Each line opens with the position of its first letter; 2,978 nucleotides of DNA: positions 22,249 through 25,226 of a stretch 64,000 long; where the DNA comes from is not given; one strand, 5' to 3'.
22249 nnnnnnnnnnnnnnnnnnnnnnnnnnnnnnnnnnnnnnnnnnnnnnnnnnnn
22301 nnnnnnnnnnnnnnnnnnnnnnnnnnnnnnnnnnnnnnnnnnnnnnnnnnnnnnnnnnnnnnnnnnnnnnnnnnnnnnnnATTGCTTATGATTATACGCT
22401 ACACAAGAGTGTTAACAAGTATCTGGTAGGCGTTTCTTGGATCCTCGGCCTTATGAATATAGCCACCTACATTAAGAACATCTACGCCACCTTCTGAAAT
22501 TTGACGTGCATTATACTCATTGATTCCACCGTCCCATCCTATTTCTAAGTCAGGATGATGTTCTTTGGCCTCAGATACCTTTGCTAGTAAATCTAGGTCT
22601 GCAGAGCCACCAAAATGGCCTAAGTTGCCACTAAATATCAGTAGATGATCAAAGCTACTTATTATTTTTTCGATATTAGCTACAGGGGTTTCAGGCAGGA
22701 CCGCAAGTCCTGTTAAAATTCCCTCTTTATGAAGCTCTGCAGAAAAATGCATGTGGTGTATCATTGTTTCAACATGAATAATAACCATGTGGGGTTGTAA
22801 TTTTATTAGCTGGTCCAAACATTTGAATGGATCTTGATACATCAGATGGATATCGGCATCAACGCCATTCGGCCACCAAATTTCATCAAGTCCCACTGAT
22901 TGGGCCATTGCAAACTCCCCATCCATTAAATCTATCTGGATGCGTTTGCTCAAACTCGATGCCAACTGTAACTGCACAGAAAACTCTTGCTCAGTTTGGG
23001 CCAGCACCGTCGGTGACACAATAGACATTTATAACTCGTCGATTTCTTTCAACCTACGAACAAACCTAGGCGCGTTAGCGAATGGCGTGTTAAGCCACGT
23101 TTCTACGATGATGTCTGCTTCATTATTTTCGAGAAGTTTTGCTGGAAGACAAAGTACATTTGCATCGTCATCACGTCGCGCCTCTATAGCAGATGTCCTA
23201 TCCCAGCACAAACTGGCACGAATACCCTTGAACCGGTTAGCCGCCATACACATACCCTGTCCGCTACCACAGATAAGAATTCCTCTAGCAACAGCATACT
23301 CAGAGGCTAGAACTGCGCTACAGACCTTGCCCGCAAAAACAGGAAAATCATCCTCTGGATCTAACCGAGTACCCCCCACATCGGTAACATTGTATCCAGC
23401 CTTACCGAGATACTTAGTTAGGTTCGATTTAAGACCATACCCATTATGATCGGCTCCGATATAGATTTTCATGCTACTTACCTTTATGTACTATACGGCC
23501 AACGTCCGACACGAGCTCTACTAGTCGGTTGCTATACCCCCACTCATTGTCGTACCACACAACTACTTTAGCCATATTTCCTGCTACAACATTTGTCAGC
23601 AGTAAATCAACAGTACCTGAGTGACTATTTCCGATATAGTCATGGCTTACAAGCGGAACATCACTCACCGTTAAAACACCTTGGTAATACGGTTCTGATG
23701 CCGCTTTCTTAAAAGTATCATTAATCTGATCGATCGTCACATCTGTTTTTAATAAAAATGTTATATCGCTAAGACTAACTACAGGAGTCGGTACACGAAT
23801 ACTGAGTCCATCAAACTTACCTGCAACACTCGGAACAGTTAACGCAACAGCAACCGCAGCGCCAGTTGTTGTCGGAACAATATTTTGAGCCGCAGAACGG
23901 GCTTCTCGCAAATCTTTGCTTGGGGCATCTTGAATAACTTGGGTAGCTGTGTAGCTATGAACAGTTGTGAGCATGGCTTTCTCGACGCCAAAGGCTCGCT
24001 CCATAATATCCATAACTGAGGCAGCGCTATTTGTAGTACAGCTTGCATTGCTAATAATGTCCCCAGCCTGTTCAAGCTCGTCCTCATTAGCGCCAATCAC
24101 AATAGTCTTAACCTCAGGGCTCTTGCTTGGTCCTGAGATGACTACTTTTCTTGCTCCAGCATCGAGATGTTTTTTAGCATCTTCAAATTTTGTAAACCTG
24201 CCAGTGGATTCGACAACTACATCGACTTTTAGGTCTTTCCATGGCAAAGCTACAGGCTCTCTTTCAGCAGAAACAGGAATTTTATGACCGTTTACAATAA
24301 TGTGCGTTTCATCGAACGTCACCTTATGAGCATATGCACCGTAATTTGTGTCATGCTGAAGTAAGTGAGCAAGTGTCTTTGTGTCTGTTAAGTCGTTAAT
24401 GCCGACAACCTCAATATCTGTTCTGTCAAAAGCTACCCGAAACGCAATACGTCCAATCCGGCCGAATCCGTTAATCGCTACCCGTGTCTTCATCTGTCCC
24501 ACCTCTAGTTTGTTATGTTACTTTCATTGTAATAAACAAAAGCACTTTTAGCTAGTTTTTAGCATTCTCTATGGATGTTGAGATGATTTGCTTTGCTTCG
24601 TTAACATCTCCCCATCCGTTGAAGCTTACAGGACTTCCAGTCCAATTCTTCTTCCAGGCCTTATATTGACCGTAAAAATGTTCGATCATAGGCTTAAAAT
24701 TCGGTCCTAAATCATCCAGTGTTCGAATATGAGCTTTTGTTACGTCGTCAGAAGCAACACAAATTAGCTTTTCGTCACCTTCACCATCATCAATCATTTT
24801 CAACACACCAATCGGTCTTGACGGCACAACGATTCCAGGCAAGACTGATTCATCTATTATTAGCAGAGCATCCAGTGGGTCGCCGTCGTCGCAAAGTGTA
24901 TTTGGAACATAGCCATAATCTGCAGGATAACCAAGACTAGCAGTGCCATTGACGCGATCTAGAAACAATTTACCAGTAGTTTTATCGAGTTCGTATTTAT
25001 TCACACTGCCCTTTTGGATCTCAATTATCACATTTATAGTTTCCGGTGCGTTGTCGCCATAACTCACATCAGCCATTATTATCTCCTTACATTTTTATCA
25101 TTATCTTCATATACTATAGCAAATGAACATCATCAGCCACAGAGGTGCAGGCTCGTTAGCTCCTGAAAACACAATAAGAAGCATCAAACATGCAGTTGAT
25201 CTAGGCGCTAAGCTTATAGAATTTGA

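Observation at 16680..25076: Single minus-strand supercluster joining the non-oxidative pentose-phosphate pathway, aldolase and GAPDH with a PfkB kinase and a LOG-like protein: possible ribose/nucleotide-to-glycolysis route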

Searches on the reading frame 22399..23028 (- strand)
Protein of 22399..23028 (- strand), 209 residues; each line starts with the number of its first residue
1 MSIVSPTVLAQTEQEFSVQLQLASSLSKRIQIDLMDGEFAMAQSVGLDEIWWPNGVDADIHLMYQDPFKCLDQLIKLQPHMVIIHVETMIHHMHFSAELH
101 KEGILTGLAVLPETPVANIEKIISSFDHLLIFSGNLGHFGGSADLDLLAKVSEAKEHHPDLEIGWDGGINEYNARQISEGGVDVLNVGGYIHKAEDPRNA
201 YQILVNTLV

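Call 3: search_protein_families(library=pfam, proteins=[window:22399-23028:-], max_evalue=0.01)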
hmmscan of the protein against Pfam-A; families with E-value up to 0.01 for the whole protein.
window:22399-23028:- (209 aa): 1 family
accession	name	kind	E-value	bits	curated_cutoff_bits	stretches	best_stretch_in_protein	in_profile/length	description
PF00834.25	Ribul_P_3_epim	-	1.7e-26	93.3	21.1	1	4-191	2-197/198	Ribulose-phosphate 3 epimerase family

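Call 4: search_protein_families(library=ncbifam, proteins=[window:22399-23028:-], max_evalue=0.01)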
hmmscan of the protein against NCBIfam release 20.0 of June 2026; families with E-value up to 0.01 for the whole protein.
window:22399-23028:- (209 aa): 12 families
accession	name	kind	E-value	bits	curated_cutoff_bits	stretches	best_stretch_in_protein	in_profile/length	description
NF004076.0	PRK05581.1-4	subfamily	2.1e-30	105.6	165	1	3-205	6-216/221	ribulose-phosphate 3-epimerase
TIGR01163.1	rpe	equivalog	7e-27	94.2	212.6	1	4-202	2-208/211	ribulose-phosphate 3-epimerase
NF007266.0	PRK09722.1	equivalog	1.3e-20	73.8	271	1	4-206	5-217/230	D-allulose 6-phosphate 3-epimerase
NF005944.0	PRK08005.1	equivalog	1.3e-13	50.7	376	1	59-193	62-196/210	ribulose-phosphate 3 epimerase family protein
NF005986.0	PRK08091.1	equivalog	2.1e-07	31.2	264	1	28-133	40-148/229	ribulose-phosphate 3-epimerase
NF009833.0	PRK13307.1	equivalog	4.6e-05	22.5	274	1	96-208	269-379/392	bifunctional 5,6,7,8-tetrahydromethanopterin hydro-lyase/3-hexulose-6-phosphate synthase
NF010658.0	PRK14057.1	equivalog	7.5e-05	22.3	530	1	26-137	44-166/254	epimerase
TIGR03128.2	RuMP_HxlA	equivalog_domain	7.8e-05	22.4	200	1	149-202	146-199/205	3-hexulose-6-phosphate synthase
NF041755.1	RuMP_HxlAB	equivalog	8e-05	21.7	500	1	139-201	144-203/391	bifunctional 3-hexulose-6-phosphate synthase/6-phospho-3-hexuloisomerase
NF005442.0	PRK07028.1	equivalog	0.00054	18.6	593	1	141-202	147-204/430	bifunctional hexulose-6-phosphate synthase/ribonuclease regulator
TIGR00693.1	thiE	equivalog_domain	0.0033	16.7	145.1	1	148-202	141-195/197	thiamine phosphate synthase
NF002017.0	PRK00823.1-2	equivalog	0.0038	17.2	80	1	141-166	39-64/94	4a-hydroxytetrahydrobiopterin dehydratase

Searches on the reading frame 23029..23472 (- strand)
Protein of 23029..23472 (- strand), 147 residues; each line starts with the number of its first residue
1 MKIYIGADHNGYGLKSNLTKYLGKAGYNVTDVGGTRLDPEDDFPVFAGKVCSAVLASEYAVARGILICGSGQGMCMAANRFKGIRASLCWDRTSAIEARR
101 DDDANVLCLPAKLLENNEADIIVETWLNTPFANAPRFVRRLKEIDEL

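Call 3: search_protein_families(library=pfam, proteins=[window:23029-23472:-], max_evalue=0.01)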
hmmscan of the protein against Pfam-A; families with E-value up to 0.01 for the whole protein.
window:23029-23472:- (147 aa): 1 family
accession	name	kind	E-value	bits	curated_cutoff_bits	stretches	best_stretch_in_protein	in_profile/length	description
PF02502.23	LacAB_rpiB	-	2.8e-44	150.9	24.7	1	3-144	1-138/138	Ribose/Galactose Isomerase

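Call 4: search_protein_families(library=ncbifam, proteins=[window:23029-23472:-], max_evalue=0.01)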
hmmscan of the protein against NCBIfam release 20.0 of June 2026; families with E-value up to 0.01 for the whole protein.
window:23029-23472:- (147 aa): 12 families
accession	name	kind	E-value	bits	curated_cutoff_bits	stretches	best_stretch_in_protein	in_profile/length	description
NF004051.0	PRK05571.1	subfamily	2.8e-47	160.2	135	1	1-146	2-144/149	ribose-5-phosphate isomerase B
TIGR00689.1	rpiB_lacA_lacB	subfamily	1e-44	151.9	88.3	1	3-146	1-141/145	RpiB/LacA/LacB family sugar-phosphate isomerase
TIGR02133.1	RPI_actino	equivalog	1.6e-37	128.7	168.2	1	1-144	1-142/148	ribose-5-phosphate isomerase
TIGR01120.1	rpiB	equivalog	1e-36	126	138.65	1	2-146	1-141/143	ribose 5-phosphate isomerase B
NF051858.1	EryPhIsonDerIRhiz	equivalog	5.1e-25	88.3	240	1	1-147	1-146/150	D-erythrulose-4-phosphate isomerase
NF006381.0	PRK08622.1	equivalog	1.8e-23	83.2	234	1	1-145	1-142/171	galactose-6-phosphate isomerase subunit LacB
TIGR01119.1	lacB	equivalog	4.9e-18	65.4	312.55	1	1-130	1-127/171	galactose-6-phosphate isomerase subunit LacB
NF009258.0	PRK12615.1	equivalog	6.3e-17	62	325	1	1-129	1-126/171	galactose-6-phosphate isomerase subunit LacB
NF006380.0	PRK08621.1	equivalog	4.7e-16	59.4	164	1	1-134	1-129/142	galactose-6-phosphate isomerase subunit LacA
NF009257.0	PRK12613.1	equivalog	5e-12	46.2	243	1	1-132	1-126/141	galactose-6-phosphate isomerase subunit LacA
TIGR01118.1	lacA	equivalog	7.4e-10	39.1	181.1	1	1-132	1-127/141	galactose-6-phosphate isomerase subunit LacA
NF006753.0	PRK09273.1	equivalog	2.7e-07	30.1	137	1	16-112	20-115/211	hypothetical protein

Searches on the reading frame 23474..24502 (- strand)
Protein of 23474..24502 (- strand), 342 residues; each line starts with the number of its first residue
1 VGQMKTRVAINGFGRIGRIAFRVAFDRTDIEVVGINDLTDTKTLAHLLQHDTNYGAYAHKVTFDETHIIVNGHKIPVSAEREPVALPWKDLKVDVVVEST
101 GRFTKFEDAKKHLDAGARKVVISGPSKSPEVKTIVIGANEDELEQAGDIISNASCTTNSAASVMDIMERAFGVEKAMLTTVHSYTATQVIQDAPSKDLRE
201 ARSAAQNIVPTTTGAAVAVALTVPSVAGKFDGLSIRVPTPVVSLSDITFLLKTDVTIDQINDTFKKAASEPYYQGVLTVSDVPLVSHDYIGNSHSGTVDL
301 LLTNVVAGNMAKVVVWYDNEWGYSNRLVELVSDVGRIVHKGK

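Call 3: search_protein_families(library=pfam, proteins=[window:23474-24502:-], max_evalue=0.01)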
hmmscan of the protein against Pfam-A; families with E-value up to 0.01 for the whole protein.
window:23474-24502:- (342 aa): 2 families
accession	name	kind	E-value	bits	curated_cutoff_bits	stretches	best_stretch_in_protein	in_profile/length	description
PF02800.25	Gp_dh_C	-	1.4e-49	168.1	24.4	1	161-317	2-158/158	Glyceraldehyde 3-phosphate dehydrogenase, C-terminal domain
PF00044.30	Gp_dh_N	-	4.8e-38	129.9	31.7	1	7-105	2-100/101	Glyceraldehyde 3-phosphate dehydrogenase, NAD binding domain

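Call 4: search_protein_families(library=ncbifam, proteins=[window:23474-24502:-], max_evalue=0.01)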
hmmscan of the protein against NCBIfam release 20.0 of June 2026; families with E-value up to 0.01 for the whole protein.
window:23474-24502:- (342 aa): 12 families
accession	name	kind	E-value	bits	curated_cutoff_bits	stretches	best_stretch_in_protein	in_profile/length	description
NF005830.0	PRK07729.1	equivalog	3.4e-117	391.2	546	1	4-338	1-334/343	glyceraldehyde-3-phosphate dehydrogenase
TIGR01534.1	GAPDH-I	equivalog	3.8e-117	391.2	367.2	1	7-328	1-329/330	type I glyceraldehyde-3-phosphate dehydrogenase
NF005641.0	PRK07403.1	equivalog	7.1e-107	357.5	616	1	6-332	2-330/337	type I glyceraldehyde-3-phosphate dehydrogenase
NF033735.1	G3PDH_Arsen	exception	3.5e-100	335.6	450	1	8-331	1-323/323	ArsJ-associated glyceraldehyde-3-phosphate dehydrogenase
NF006512.0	PRK08955.1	equivalog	5.6e-92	308.6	563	1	4-336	1-332/334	glyceraldehyde-3-phosphate dehydrogenase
NF011954.0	PRK15425.1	equivalog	3.5e-91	305.7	662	1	4-334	1-329/331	glyceraldehyde-3-phosphate dehydrogenase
TIGR01532.1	E4PD_g-proteo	equivalog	5.1e-88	295.5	530.55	1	7-328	1-324/325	erythrose-4-phosphate dehydrogenase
NF010058.0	PRK13535.1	equivalog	9.4e-88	294.6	539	1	5-330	2-329/339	erythrose-4-phosphate dehydrogenase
NF006139.0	PRK08289.1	equivalog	1.7e-68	231.4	431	1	5-336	128-471/480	glyceraldehyde-3-phosphate dehydrogenase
NF003251.0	PRK04207.1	equivalog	8.3e-10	38.2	185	1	5-267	2-245/343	type II glyceraldehyde-3-phosphate dehydrogenase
NF011456.0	PRK14874.1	equivalog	8.8e-05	21.7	223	1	92-182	66-158/346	aspartate-semialdehyde dehydrogenase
TIGR01546.1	GAPDH-II_archae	equivalog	0.0014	17.9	232.9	1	8-267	1-241/333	phosphorylating glyceraldehyde-3-phosphate dehydrogenase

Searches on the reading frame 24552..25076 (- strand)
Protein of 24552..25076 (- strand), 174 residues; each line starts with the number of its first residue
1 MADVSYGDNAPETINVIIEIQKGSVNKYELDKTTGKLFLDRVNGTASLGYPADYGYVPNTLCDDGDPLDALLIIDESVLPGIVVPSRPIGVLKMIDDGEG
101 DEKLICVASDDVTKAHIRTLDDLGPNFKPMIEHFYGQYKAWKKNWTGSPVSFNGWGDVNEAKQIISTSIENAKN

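Call 3: search_protein_families(library=pfam, proteins=[window:24552-25076:-], max_evalue=0.01)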
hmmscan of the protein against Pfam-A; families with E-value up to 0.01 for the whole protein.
window:24552-25076:- (174 aa): 1 family
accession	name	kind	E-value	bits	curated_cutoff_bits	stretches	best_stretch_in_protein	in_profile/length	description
PF00719.24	Pyrophosphatase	-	1.9e-48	164.6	23.5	1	16-172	1-152/153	Inorganic pyrophosphatase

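Call 4: search_protein_families(library=ncbifam, proteins=[window:24552-25076:-], max_evalue=0.01)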
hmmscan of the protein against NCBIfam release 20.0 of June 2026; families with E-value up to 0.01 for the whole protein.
window:24552-25076:- (174 aa): 3 families
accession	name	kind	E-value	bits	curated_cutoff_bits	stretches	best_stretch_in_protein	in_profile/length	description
NF002317.0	PRK01250.1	equivalog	5.9e-48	163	200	1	2-174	4-175/176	inorganic diphosphatase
NF002578.0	PRK02230.1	equivalog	1.4e-38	132.2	246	1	13-146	5-137/185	inorganic pyrophosphatase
NF001886.0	PRK00642.1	equivalog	8e-27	94.2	247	2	64-171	93-200/208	inorganic pyrophosphatase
